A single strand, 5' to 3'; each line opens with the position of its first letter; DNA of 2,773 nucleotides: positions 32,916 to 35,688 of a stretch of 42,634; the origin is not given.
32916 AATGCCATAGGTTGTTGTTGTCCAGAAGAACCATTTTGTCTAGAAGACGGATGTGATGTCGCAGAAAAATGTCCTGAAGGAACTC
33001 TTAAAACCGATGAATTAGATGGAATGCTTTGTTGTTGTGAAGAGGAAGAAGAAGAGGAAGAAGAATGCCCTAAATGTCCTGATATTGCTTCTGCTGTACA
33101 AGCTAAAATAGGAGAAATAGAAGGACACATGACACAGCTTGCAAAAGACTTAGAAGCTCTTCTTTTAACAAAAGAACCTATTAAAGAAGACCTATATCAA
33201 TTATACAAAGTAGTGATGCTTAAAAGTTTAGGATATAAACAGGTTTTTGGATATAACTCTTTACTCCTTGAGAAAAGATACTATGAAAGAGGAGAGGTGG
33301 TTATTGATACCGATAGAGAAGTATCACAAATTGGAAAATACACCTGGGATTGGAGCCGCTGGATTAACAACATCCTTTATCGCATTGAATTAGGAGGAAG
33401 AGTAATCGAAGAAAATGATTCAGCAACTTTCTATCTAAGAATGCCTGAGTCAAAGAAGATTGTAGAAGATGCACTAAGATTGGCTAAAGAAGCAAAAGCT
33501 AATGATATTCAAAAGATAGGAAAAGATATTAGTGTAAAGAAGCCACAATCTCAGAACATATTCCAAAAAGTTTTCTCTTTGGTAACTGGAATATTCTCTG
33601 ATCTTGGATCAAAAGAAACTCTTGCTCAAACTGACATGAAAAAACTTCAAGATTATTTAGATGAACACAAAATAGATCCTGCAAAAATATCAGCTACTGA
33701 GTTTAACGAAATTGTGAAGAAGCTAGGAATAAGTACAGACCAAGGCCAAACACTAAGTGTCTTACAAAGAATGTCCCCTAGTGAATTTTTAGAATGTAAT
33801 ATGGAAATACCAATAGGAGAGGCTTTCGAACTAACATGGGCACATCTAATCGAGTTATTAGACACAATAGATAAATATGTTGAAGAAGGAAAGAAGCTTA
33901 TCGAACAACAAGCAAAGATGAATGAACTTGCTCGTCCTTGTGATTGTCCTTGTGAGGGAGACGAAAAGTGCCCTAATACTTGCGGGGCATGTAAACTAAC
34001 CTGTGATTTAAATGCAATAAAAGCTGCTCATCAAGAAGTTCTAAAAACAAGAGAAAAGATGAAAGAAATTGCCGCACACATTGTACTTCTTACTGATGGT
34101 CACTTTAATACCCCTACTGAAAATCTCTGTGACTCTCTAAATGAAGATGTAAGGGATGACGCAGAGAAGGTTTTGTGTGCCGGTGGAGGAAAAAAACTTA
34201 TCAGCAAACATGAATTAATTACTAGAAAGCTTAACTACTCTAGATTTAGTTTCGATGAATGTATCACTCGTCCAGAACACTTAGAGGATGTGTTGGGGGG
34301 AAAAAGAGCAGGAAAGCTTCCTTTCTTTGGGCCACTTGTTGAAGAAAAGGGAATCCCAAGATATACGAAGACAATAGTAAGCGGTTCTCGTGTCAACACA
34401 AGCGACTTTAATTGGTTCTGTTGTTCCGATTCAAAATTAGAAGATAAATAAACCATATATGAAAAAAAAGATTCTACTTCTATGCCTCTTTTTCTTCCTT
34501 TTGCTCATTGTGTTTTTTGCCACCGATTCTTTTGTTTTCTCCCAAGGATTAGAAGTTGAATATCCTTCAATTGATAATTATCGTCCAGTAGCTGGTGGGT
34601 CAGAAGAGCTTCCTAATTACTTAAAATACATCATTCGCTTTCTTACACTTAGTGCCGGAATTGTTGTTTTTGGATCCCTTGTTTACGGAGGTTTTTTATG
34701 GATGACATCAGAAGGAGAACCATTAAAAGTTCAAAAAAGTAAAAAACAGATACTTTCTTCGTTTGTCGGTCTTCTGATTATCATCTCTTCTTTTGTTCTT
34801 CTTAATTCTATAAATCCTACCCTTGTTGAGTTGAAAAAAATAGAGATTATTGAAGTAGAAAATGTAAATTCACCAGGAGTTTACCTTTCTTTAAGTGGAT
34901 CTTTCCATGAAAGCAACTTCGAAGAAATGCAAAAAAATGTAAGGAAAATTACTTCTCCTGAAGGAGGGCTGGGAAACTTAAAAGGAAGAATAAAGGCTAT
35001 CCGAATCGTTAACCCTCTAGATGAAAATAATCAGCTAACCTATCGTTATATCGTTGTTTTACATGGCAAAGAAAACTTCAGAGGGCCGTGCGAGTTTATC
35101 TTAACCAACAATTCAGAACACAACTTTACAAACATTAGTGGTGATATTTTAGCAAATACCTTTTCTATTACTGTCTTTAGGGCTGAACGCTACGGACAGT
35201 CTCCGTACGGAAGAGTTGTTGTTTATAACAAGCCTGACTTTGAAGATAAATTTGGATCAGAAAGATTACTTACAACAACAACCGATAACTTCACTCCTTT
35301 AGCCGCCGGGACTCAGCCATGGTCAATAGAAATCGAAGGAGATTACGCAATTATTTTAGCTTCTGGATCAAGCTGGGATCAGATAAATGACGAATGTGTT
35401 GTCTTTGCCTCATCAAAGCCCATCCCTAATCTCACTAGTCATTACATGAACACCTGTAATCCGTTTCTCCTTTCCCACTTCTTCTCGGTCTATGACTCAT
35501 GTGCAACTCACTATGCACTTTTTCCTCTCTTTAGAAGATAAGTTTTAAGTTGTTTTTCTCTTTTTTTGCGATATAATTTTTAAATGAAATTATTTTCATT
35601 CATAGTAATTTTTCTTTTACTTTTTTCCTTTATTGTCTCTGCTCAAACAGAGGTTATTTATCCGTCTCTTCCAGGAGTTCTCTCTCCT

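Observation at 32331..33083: Poly-cysteine/poly-glutamate region: 38 Cys in about 250 residues, with repeated CC(C)(C)-EEEE blocks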

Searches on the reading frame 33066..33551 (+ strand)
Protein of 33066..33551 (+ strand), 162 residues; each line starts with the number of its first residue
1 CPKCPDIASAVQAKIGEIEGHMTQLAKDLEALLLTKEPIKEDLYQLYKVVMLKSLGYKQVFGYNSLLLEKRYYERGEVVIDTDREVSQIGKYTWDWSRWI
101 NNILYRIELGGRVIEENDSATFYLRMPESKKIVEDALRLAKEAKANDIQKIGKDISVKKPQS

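Call 23: find_related_loci(query=A2, collection=genome_contigs, flank=6000)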
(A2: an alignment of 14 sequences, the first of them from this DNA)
Query A2 (162 aa) in genome_contigs; peptide patterns used: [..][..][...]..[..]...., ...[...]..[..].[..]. (x = any residue, [..] = any of these).
30 stretches matched a pattern; 8 encode a relative of the query (tblastn E <= 1e-3); 8 distinct loci.
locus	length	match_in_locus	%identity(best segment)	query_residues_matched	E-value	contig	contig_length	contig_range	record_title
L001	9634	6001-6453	68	12-162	6e-69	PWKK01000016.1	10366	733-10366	MAG: Candidatus Nealsonbacteria bacterium isolate CSSed10_186 CS-Sed10-C16950, whole genome shotgun sequence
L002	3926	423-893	68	6-162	4e-66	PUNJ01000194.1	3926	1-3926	MAG: Chloroflexi bacterium isolate B1Sed10_194 B1-Sed10-C39249, whole genome shotgun sequence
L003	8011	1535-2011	60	1-159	2e-62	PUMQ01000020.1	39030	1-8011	MAG: Candidatus Nealsonbacteria bacterium isolate B1Sed10_223R1 B1-Sed10-C698, whole genome shotgun sequence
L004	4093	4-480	57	1-159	8e-59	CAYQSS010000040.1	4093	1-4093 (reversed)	MAG TPA_asm: uncultured Candidatus Saccharibacteria bacterium isolate SRP332253_co2_259 genome assembly, contig: NODE_24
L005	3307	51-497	58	1-159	6e-55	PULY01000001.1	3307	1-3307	MAG: Candidatus Iainarchaeum archaeon isolate B1Sed10_29 B1-Sed10-C49892, whole genome shotgun sequence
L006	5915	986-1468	47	1-159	8e-51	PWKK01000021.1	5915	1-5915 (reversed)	MAG: Candidatus Nealsonbacteria bacterium isolate CSSed10_186 CS-Sed10-C44198, whole genome shotgun sequence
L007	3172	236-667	58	6-159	6e-50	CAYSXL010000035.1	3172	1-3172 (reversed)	MAG TPA_asm: uncultured Candidatus Saccharibacteria bacterium isolate binchicken_co32_501 genome assembly, contig: NODE_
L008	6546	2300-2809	41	1-160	1e-35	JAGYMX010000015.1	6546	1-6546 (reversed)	Bacterium isolate M55B130 15, whole genome shotgun sequence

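Call 24: find_related_loci(query=A2, collection=metagenome_contigs, flank=5000)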
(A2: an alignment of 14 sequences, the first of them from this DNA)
Query A2 (162 aa) in metagenome_contigs; peptide patterns used: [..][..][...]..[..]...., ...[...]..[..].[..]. (x = any residue, [..] = any of these).
61 stretches matched a pattern; 12 encode a relative of the query (tblastn E <= 1e-3); 11 distinct loci.
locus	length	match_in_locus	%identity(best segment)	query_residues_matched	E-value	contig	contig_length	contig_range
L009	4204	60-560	66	1-162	3e-74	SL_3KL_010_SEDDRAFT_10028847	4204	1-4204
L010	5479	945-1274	100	53-162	2e-72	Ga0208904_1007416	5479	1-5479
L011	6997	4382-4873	64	1-159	3e-62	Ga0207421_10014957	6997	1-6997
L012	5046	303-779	55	1-159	4e-59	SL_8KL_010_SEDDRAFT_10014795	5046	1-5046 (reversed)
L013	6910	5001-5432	63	12-155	7e-59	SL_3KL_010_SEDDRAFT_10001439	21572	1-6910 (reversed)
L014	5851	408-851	59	1-158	1e-58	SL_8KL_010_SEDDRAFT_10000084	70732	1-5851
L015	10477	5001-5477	54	1-159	6e-58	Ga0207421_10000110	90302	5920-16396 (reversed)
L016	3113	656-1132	57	1-159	1e-57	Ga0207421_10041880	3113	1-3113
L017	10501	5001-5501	60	1-162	4e-57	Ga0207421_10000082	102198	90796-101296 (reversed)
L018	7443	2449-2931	47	1-159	2e-50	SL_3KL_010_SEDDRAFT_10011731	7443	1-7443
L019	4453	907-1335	58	6-158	5e-48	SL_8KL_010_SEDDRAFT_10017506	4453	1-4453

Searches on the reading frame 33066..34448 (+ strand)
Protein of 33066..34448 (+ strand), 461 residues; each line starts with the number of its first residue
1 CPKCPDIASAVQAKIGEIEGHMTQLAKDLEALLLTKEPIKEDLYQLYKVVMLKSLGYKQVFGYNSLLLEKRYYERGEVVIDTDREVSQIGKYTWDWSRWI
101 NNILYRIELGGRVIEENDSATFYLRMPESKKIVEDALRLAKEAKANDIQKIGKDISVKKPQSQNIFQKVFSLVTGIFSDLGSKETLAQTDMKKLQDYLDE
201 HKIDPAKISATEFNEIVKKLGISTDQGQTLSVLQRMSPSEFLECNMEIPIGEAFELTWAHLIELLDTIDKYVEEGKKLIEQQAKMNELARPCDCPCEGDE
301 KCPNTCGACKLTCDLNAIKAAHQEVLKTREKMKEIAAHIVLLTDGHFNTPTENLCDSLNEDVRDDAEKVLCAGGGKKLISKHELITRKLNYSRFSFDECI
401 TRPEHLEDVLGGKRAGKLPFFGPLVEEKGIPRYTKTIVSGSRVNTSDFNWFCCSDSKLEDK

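Call 15: search_protein_families(library=pfam, proteins=[window:33066-34448:+], max_evalue=10)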
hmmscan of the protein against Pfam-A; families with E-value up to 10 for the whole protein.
window:33066-34448:+ (461 aa): 2 families
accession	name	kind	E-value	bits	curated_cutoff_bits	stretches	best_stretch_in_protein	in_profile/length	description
PF10256.14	Erf4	-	0.061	13.8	29.3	1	158-200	49-91/116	Golgin subfamily A member 7/ERF4 family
PF03233.18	Cauli_AT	-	0.56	10.6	24.8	1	148-203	67-120/163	Aphid transmission protein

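Call 60: predict_structure(alignment_id=A4)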
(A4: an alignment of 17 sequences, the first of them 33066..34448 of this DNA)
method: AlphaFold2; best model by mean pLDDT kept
length: 461 residues; sequences in the alignment: 17
mean_pLDDT: 60.1   pTM: 0.55
mean pLDDT of the five models: 60.1, 54.5, 51.8, 51.7, 48.8
residues with pLDDT >= 90: 57; 70-90: 114; 50-70: 108; < 50: 182
segments of 3 or more residues with pLDDT < 50: 58-122, 124-126, 154-190, 225-249, 393-427, 429-431, 450-461
pLDDT, mean of each block of 10 residues (from residue 1): 74 90 92 82 67 54 43 41 42 40 32 35 51 67 73 44 33 30 30 62 69 73 49 29 37 70 87 94 92 70 59 88 93 87 64 80 82 85 65 47 40 36 45 55 54 34 27
secondary structure, 60 per line:
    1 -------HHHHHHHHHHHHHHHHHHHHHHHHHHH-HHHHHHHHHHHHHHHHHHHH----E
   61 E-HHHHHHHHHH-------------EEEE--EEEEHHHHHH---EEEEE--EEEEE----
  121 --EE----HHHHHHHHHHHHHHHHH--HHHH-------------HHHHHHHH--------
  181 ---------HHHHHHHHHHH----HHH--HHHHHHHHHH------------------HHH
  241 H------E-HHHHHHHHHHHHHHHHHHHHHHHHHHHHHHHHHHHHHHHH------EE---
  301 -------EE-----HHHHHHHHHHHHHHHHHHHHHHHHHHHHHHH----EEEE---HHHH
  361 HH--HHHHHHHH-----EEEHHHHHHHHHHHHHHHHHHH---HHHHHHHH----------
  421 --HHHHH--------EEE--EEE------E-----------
elements in order: H8-34 H36-55 H63-72 E86-89 E92-95 H96-101 E105-109 E112-116 H129-145 H148-151 H165-172 H190-200 H210-219 H238-241 H250-289 H315-345 E350-353 H357-362 H365-372 E378-380 H381-399 H403-410 H423-427 E436-438 E441-443

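Call 63: fold_search(model_id=the predicted structure, library=pdb)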
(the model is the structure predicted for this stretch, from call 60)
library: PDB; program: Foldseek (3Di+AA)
matches with E <= 10: 181; with E <= 0.001: 0
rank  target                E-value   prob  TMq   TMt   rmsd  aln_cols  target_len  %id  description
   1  8f7c_A                2.9e-01  0.13  0.14  0.20  32.4       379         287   10  Cryo-EM structure of human pannexin 2 (released 2023-04-05)
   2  7n6g_3V               3.6e-01  0.10  0.12  0.13  40.3       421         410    9  C1 of central pair (released 2022-05-18)
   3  7xlb_A                7.3e-01  0.09  0.14  0.18  33.5       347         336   15  Cryo-EM structure of human pannexin 2 (released 2023-03-15)
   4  9g2r_E                1.2e+00  0.05  0.08  0.14  31.6       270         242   11  Endophilin B1 dimers bound to nanodiscs (released 2024-08-07)
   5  8to0_Ah               1.4e+00  0.08  0.17  0.18  49.7       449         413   10  48-nm repeating structure of doublets from mouse sperm flagella (released 2023-11-01)
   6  4wpe                  1.7e+00  0.06  0.14  0.20  45.8       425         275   11  Crystal Structure of Hof1p F-BAR domain (released 2014-12-24)
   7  7n6g_3N               1.7e+00  0.06  0.14  0.15  38.8       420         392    8  C1 of central pair (released 2022-05-18)
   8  7jh5_B                1.7e+00  0.10  0.14  0.21  27.9       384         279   10  Co-LOCKR: de novo designed protein switch (released 2020-09-02)
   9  9cpb_5O               1.8e+00  0.04  0.09  0.12  36.1       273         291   10  Atomic model of bovine Fallopian tube cilia doublet microtubule (48-nm periodicity) (released 2024-10-30)
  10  9rku_Ai               1.9e+00  0.02  0.07  0.09  36.4       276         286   10  Agrobacterium phage 7-7-1 baseplate (released 2025-12-10)
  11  8to0_l                2.1e+00  0.03  0.11  0.12  46.7       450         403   11  48-nm repeating structure of doublets from mouse sperm flagella (released 2023-11-01)
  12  8i7r_D3               2.3e+00  0.07  0.17  0.18  53.0       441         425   11  In situ structure of axonemal doublet microtubules in mouse sperm with 48-nm repeat (released 2023-10-11)
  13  7rro_D8               2.3e+00  0.06  0.16  0.17  49.8       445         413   12  Structure of the 48-nm repeat doublet microtubule from bovine tracheal cilia (released 2021-10-27)
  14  7rro_B7               2.4e+00  0.02  0.11  0.12  46.3       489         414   11  Structure of the 48-nm repeat doublet microtubule from bovine tracheal cilia (released 2021-10-27)
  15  8i7r_B6               2.5e+00  0.03  0.11  0.13  45.5       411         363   12  In situ structure of axonemal doublet microtubules in mouse sperm with 48-nm repeat (released 2023-10-11)
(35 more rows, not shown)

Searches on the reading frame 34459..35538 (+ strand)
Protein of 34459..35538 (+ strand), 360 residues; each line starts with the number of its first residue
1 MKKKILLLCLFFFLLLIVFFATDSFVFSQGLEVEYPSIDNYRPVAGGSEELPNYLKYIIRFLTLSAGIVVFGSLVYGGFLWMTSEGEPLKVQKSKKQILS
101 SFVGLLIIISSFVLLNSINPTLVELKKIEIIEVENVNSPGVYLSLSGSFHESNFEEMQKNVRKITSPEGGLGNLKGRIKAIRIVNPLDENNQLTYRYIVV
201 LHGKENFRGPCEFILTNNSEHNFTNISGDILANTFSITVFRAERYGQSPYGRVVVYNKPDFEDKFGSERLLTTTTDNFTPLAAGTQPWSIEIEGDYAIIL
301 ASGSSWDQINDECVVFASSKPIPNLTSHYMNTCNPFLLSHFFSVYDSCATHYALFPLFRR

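Call 5: search_protein_families(library=pfam, proteins=[window:34459-35538:+], max_evalue=0.01)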
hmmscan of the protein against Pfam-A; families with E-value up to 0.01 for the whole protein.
window:34459-35538:+ (360 aa): 1 family
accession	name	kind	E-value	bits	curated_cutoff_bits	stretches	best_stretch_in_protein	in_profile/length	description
PF18895.5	T4SS_pilin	-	0.00039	20.9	26.6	1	57-116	14-69/71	Type IV secretion system pilin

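Call 84: search_protein_families(library=ncbifam, proteins=[window:34459-35538:+], max_evalue=0.01)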
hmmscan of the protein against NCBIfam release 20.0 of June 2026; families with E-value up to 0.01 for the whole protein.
window:34459-35538:+ (360 aa): 1 family
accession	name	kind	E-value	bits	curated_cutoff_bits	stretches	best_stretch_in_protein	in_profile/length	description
NF045849.1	ICE_MMCAP2_0565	equivalog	3e-07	30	40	1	56-119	11-77/80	Mbov_0395 family pilin-like conjugal transfer protein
